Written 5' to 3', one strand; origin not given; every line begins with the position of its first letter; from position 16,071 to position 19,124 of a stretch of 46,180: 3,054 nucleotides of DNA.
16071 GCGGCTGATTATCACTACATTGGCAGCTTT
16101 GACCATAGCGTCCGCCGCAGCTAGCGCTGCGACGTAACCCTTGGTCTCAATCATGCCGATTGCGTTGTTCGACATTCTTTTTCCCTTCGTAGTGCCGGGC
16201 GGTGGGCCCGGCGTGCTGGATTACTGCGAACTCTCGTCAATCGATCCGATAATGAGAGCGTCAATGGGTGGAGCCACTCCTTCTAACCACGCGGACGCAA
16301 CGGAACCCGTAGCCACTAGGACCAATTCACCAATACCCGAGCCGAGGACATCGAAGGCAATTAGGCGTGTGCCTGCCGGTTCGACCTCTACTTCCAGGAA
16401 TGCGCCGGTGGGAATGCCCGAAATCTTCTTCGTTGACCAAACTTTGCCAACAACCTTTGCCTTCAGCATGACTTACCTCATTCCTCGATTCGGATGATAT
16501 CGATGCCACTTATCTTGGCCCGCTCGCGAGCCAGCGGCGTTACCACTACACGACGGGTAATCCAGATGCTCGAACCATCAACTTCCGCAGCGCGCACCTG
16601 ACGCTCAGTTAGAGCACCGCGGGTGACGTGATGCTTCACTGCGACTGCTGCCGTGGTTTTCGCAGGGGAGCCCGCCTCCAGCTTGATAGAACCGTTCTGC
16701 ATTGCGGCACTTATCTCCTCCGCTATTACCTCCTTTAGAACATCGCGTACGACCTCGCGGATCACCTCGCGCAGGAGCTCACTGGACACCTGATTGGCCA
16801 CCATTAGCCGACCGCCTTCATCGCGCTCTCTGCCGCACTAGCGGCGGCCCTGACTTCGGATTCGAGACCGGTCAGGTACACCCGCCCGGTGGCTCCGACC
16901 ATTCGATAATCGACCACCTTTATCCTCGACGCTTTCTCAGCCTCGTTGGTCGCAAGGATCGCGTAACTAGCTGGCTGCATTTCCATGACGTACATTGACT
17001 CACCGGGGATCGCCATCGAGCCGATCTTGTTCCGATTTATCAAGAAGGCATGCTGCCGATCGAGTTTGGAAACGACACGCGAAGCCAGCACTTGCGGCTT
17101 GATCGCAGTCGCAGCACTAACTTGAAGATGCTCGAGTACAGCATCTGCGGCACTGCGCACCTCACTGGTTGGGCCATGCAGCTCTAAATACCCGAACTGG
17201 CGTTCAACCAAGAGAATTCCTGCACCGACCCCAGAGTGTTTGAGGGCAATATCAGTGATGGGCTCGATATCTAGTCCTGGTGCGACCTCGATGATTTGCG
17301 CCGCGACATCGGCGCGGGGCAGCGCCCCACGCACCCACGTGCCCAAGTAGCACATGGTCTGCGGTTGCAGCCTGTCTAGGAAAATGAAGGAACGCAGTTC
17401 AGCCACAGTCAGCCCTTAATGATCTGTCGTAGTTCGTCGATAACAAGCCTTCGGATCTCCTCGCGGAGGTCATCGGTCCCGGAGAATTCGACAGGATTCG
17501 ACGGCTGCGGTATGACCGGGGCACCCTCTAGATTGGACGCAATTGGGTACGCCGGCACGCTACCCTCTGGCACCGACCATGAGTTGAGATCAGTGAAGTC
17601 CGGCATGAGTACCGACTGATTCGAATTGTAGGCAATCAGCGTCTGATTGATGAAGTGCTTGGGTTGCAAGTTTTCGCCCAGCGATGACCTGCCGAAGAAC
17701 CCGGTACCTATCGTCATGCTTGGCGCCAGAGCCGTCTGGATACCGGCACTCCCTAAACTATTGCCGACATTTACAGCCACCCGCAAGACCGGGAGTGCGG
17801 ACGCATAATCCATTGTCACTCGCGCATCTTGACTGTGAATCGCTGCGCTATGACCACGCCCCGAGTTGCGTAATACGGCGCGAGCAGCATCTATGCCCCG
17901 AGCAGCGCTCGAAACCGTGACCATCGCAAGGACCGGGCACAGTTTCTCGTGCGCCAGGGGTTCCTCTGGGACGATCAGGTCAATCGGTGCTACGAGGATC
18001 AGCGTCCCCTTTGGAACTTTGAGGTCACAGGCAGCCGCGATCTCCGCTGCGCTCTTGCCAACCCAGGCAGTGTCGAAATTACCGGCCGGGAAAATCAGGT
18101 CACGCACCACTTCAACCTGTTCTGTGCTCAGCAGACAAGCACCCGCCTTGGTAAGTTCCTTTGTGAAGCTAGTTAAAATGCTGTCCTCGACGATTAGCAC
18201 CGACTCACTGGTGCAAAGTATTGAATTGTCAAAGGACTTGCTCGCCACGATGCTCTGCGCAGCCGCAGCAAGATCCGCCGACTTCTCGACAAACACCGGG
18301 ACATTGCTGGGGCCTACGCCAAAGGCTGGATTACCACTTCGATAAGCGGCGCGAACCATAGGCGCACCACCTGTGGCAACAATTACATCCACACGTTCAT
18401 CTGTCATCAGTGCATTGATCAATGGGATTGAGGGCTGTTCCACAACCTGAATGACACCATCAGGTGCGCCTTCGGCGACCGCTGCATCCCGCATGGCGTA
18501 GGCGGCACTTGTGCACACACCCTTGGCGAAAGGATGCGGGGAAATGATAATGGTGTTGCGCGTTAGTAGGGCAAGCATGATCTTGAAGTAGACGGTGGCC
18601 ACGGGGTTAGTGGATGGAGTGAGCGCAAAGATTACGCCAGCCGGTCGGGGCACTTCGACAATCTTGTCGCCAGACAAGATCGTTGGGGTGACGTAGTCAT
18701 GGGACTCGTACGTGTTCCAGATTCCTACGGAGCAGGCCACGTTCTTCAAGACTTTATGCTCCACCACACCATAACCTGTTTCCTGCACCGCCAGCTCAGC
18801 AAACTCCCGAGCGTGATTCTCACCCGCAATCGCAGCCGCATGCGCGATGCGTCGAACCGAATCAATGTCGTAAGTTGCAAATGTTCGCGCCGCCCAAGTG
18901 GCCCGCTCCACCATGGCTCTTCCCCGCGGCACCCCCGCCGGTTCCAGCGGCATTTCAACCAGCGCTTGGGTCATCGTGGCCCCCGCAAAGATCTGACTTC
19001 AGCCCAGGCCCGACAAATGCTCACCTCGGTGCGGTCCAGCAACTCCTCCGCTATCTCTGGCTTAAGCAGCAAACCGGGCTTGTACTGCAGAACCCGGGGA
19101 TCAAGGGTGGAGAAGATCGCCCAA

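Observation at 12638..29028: Microcompartment super-locus: RMM-type amino-alcohol metabolosome joined to a B12 diol-dehydratase operon at one divergent promoter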

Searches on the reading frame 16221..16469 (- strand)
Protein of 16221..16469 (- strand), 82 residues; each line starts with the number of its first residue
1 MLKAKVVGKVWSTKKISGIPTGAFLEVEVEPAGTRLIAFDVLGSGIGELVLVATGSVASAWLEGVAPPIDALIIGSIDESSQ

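Call 3: search_protein_families(library=pfam, proteins=[window:16221-16469:-], max_evalue=0.01)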
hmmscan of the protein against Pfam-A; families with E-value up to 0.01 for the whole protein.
window:16221-16469:- (82 aa): 1 family
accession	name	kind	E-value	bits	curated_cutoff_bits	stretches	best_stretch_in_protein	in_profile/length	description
PF03319.19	EutN_CcmL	-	1.6e-18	67.4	25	1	1-78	1-83/83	Ethanolamine utilisation protein EutN/carboxysome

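Call 74: search_protein_families(library=ncbifam, proteins=[window:16221-16469:-], max_evalue=1e-10)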
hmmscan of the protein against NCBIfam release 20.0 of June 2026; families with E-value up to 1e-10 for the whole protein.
window:16221-16469:- (82 aa): 0 families

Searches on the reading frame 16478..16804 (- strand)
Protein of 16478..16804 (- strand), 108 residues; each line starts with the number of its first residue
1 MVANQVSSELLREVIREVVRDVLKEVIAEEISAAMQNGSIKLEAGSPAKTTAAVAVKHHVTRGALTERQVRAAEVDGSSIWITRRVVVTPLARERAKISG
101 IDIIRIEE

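Call 3: search_protein_families(library=pfam, proteins=[window:16478-16804:-], max_evalue=0.01)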
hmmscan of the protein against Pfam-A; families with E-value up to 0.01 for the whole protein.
window:16478-16804:- (108 aa): 1 family
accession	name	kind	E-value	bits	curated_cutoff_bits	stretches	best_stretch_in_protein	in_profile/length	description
PF05697.18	Trigger_N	-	0.00062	20.5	22.2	1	1-75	53-130/144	Bacterial trigger factor protein (TF)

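Call 19: search_protein_families(library=ncbifam, proteins=[window:16478-16804:-], max_evalue=0.001)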
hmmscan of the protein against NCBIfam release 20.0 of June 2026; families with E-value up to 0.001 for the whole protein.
window:16478-16804:- (108 aa): 1 family
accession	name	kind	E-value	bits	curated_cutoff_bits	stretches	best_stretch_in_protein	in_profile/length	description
TIGR02536.1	eut_hyp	hypoth_equivalog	0.00085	19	152.6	1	41-104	153-205/207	TIGR02536 family ethanolamine utilization protein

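Call 34: search_solved_structures(query=window:16478-16804:-, max_evalue=10, show_alignments=2)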
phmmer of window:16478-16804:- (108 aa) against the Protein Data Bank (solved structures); distinct sequences matched with E-value up to 10: 3.
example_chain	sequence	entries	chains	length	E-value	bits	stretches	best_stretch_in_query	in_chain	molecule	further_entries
5zo3_A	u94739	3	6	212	0.058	17.3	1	5-77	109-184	Putative 3'-5' exonuclease family protein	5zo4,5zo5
8x39_A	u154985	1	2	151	1.4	12.8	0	54-79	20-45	Serine protease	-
8x3a_A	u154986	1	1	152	1.4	12.8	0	54-79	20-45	Serine protease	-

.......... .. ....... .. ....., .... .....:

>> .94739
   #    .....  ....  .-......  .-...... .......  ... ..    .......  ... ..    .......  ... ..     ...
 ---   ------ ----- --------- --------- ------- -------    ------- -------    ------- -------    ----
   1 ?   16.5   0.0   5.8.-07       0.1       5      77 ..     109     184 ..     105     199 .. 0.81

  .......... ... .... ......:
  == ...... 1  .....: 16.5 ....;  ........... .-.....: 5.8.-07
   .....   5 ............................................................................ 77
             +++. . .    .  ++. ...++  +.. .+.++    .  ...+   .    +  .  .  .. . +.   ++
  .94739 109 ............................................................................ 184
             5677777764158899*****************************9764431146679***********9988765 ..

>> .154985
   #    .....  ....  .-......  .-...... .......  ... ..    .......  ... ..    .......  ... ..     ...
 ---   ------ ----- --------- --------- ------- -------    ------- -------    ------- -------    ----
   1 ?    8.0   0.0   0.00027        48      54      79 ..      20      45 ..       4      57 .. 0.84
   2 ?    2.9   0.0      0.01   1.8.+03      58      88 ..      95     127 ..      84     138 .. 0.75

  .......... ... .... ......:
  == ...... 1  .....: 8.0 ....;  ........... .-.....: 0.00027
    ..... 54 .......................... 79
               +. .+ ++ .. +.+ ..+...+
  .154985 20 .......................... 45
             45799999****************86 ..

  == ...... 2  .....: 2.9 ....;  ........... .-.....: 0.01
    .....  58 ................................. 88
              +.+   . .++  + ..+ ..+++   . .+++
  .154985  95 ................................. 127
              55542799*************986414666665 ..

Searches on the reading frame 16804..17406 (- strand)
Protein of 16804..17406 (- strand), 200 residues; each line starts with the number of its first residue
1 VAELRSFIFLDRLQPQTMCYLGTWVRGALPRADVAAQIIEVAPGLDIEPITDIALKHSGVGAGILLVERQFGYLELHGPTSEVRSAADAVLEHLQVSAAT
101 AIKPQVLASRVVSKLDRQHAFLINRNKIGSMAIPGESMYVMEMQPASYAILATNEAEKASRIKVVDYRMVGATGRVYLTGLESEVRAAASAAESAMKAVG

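Call 3: search_protein_families(library=pfam, proteins=[window:16804-17406:-], max_evalue=0.01)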
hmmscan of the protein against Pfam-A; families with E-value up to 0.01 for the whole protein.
window:16804-17406:- (200 aa): 2 families
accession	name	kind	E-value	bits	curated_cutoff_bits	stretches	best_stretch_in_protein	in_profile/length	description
PF00936.24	BMC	-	1.4e-07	31.8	24.5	1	140-196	4-61/75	BMC domain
PF23249.1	KH_PARP14_3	-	0.0023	18.1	28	0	141-188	1-50/61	PARP14, third type I KH domain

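Call 19: search_protein_families(library=ncbifam, proteins=[window:16804-17406:-], max_evalue=0.001)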
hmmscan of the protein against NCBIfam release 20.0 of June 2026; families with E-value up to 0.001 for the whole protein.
window:16804-17406:- (200 aa): 1 family
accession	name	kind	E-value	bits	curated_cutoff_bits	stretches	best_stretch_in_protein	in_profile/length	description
NF053796.1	beta_CO2some_P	equivalog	4.4e-60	202.9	340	1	3-199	4-201/213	beta-carboxysome protein CcmP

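Call 49: search_solved_structures(query=window:16804-17406:-, max_evalue=1e-30, show_alignments=1)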
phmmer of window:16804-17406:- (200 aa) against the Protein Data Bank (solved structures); distinct sequences matched with E-value up to 1e-30: 9.
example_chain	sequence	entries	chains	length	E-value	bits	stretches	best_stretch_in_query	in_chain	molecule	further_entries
5l39_A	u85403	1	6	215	2.9e-91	307.5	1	1-197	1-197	RMM microcompartment shell protein MSM0275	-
6n07_A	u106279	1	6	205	2.9e-48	167.4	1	3-199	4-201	Microcompartments protein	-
5v74_A8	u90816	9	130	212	3.3e-48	167.3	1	3-199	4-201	Microcompartments protein | Microcompartments protein HO-5816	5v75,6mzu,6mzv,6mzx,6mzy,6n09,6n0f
5v76_A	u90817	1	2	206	1e-43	152.7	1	3-197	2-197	Microcompartments protein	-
5lsr_A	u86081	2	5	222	2.5e-43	151.4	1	2-197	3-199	CcmP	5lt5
4ht5_A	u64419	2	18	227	2.7e-43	151.3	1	2-197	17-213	CO2 concentrating mechanism protein P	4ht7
3f56_A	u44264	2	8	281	2.8e-41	144.7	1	2-196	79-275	CsoS1D | Carboxysome shell protein CsoS1D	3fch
5suh_A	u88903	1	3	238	7.7e-39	136.8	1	3-196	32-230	MSM0271 protein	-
7dhq_A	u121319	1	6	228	1.7e-37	132.4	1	3-198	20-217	Microcompartments protein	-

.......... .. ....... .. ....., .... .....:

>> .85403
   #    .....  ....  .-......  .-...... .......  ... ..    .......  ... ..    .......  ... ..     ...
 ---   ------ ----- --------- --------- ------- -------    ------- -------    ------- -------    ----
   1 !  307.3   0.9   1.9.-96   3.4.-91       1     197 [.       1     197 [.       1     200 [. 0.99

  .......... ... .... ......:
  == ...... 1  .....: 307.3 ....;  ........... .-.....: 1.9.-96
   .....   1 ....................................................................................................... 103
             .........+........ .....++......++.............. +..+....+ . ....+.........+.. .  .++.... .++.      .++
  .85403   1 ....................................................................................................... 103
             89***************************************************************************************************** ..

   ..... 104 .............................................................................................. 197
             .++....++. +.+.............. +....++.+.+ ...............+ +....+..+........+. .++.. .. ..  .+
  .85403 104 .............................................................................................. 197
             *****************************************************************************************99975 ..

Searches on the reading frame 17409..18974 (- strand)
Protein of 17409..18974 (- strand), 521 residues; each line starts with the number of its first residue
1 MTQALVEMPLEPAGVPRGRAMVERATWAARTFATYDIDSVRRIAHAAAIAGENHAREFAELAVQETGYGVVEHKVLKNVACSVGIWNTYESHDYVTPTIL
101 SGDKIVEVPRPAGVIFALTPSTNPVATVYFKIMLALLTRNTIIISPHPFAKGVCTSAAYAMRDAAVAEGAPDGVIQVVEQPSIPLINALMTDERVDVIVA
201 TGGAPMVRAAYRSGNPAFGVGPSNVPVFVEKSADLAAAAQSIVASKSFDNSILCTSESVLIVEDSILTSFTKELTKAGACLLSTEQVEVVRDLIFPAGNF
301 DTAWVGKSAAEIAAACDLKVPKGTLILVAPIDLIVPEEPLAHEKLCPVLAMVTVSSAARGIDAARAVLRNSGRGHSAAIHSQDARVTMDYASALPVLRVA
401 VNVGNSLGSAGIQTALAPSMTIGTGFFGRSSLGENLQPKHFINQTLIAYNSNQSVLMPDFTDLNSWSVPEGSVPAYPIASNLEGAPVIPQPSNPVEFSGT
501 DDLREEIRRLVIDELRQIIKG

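Call 3: search_protein_families(library=pfam, proteins=[window:17409-18974:-], max_evalue=0.01)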
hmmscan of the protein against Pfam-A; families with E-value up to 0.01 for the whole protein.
window:17409-18974:- (521 aa): 1 family
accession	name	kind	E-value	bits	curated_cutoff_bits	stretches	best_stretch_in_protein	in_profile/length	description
PF00171.27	Aldedh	-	2.2e-28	99.5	23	1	20-277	33-292/461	Aldehyde dehydrogenase family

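Call 74: search_protein_families(library=ncbifam, proteins=[window:17409-18974:-], max_evalue=1e-10)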
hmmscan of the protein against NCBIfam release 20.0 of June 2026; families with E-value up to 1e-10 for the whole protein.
window:17409-18974:- (521 aa): 14 families
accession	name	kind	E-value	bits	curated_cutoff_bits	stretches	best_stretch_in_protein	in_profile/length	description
NF010378.0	PRK13805.1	equivalog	2.1e-129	432.8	951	1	20-453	18-455/872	bifunctional acetaldehyde-CoA/alcohol dehydrogenase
TIGR02518.1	EutH_ACDH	equivalog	5.2e-110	368.6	620.1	1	18-450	10-444/488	acetaldehyde dehydrogenase (acetylating)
NF047625.1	AcylSulfactDhSauS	equivalog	2.9e-90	303.3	600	1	20-453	8-446/464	acylating sulfoacetaldehyde dehydrogenase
NF011927.0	PRK15398.1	subfamily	3.4e-74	250.2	403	1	21-424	41-438/465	aldehyde dehydrogenase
NF040648.1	lactal_redase_Meth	equivalog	1.4e-15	57.3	650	1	47-402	64-422/463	lactaldehyde dehydrogenase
NF052305.1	DioxValDhHalo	equivalog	6.2e-15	55.1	750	1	21-277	48-307/483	2,5-dioxovalerate dehydrogenase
NF042993.1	AlphKGSA_gudD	equivalog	1.6e-13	50.3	770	1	50-276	76-305/481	alpha-ketoglutaric semialdehyde dehydrogenase GucD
NF001221.0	PRK00197.1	equivalog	6.6e-13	48.2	289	1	111-403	116-369/418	glutamate-5-semialdehyde dehydrogenase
TIGR03250.1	PhnAcAld_DH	equivalog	7e-13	48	635.65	1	112-395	140-422/472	phosphonoacetaldehyde dehydrogenase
NF050084.1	pip_6_carb_DH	equivalog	7.5e-13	48.2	730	1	103-393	109-409/475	L-piperidine-6-carboxylate dehydrogenase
TIGR01780.1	SSADH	subfamily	1.1e-12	47.7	646.35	1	17-277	20-283/448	succinate-semialdehyde dehydrogenase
NF047626.1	SulfactDhSafD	equivalog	2.8e-11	43.1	700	1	52-405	59-417/454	sulfoacetaldehyde dehydrogenase SafD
NF007497.0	PRK10090.1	equivalog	4.8e-11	42.1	500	0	101-277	132-308/480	aldehyde dehydrogenase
TIGR01804.1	BADH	equivalog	8.5e-11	41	668.6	0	33-276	52-298/467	betaine-aldehyde dehydrogenase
